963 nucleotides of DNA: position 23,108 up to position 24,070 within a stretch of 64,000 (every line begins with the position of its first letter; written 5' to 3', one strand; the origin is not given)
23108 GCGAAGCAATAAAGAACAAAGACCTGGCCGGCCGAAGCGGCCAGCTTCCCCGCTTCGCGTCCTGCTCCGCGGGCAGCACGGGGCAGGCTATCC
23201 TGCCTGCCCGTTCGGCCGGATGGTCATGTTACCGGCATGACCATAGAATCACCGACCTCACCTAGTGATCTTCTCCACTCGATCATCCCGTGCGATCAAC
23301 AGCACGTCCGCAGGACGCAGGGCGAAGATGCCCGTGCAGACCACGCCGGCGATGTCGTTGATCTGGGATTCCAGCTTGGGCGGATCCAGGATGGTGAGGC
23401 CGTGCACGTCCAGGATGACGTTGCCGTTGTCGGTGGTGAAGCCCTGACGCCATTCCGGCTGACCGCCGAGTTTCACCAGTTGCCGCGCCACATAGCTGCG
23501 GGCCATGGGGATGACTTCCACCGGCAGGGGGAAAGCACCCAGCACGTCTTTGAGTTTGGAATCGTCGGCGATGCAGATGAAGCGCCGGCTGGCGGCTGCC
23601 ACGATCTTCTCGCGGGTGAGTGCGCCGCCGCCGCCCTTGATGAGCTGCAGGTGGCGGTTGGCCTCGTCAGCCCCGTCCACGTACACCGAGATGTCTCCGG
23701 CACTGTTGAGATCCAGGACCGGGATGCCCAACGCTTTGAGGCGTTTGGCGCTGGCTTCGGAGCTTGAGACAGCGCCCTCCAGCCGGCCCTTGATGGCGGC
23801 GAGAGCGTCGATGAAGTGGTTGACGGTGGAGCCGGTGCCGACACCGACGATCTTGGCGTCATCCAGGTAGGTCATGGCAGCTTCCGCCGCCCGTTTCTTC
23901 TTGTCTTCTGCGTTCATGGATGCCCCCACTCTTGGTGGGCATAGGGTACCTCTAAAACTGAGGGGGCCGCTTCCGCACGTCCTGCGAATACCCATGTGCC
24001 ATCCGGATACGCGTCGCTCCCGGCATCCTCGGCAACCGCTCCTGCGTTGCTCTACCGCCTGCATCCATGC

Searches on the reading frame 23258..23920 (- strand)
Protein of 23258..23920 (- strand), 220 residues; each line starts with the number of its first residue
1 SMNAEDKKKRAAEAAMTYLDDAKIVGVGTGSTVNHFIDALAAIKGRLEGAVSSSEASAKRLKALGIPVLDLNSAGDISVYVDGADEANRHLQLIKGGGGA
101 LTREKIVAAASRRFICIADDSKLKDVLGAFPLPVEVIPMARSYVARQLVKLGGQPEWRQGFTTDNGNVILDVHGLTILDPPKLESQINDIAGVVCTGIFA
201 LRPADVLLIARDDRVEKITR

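Call 77: search_protein_families(library=pfam, proteins=[window:23258-23920:-], max_evalue=0.01)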
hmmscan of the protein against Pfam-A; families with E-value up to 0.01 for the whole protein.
window:23258-23920:- (220 aa): 2 families
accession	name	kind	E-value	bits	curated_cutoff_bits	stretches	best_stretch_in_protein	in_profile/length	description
PF06026.20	Rib_5-P_isom_A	-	4.1e-59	199.5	26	1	50-213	2-172/173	Ribose 5-phosphate isomerase A (phosphoriboisomerase A)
PF00455.28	DeoRC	-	9e-05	22.9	31.8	1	5-43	3-41/160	DeoR C terminal sensor domain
